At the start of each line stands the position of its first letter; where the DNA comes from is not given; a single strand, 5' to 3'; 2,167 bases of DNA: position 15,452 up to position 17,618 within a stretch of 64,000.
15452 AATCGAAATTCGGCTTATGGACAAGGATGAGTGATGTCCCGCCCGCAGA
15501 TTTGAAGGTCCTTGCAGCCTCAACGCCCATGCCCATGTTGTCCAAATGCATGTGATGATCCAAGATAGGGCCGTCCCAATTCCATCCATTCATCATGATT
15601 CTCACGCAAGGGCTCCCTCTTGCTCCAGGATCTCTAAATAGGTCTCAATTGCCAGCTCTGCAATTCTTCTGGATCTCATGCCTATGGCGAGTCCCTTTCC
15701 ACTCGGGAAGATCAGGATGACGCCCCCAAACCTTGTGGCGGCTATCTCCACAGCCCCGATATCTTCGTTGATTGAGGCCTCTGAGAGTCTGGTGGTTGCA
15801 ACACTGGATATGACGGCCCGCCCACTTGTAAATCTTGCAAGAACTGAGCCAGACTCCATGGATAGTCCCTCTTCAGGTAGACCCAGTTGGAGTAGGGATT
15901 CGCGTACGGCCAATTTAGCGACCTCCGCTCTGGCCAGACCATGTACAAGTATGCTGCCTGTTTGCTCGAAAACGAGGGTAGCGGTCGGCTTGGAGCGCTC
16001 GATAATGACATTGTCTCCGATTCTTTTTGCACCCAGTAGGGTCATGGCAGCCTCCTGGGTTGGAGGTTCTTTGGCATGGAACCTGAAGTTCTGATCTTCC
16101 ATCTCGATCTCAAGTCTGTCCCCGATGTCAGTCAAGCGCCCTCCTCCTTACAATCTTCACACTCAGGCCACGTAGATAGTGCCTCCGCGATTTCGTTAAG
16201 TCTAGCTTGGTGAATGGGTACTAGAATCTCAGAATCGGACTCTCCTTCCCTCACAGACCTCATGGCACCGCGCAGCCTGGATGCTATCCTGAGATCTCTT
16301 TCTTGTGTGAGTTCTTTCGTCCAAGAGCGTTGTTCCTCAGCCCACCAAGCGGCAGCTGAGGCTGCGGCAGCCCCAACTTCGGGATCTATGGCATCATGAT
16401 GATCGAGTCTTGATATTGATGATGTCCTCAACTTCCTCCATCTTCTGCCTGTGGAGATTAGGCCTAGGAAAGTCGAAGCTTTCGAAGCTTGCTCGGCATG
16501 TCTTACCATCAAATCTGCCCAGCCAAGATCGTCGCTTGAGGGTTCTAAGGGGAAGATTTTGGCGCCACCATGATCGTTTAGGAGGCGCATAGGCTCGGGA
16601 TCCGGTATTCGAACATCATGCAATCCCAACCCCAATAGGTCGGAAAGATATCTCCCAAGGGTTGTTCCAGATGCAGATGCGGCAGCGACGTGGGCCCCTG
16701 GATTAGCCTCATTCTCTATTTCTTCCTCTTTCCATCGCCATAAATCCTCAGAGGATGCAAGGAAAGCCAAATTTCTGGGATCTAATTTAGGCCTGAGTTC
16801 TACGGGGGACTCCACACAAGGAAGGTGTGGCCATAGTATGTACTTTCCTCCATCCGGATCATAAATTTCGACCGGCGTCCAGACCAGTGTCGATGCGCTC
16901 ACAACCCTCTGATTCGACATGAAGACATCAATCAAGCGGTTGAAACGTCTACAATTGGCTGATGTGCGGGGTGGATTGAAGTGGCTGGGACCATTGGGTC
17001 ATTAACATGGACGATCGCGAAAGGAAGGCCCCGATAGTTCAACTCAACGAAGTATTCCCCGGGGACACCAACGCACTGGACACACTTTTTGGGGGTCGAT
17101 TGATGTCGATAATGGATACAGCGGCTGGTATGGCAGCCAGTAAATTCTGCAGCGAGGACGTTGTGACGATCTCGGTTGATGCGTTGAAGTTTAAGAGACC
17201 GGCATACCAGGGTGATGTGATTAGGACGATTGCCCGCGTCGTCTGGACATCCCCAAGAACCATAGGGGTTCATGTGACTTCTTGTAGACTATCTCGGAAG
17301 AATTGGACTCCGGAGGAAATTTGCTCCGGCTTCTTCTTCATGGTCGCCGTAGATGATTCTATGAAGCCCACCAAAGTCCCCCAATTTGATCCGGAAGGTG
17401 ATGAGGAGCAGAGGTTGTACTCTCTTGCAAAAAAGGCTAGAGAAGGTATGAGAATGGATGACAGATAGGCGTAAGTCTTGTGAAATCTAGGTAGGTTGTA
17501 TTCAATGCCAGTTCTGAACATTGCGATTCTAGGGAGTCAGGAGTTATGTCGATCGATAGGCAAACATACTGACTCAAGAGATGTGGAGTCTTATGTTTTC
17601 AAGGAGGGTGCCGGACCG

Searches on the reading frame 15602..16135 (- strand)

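Call 63: search_protein_families(library=pfam, proteins=[window:15602-16135:-], max_evalue=0.001)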
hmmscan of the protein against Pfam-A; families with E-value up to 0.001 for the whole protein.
window:15602-16135:- (177 aa): 1 family
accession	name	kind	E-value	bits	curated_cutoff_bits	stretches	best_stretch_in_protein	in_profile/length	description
PF00352.27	TBP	-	1.9e-06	28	22.9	0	138-172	50-84/85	Transcription factor TFIID (or TATA-binding protein, TBP)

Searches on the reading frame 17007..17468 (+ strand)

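Call 64: search_protein_families(library=pfam, proteins=[window:17007-17468:+], max_evalue=0.001)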
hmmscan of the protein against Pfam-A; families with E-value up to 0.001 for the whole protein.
window:17007-17468:+ (153 aa): 1 family
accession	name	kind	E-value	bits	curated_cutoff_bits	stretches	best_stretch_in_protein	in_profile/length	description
PF03061.28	4HBT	-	4.2e-14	53.1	20.6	1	26-91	3-69/79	Thioesterase superfamily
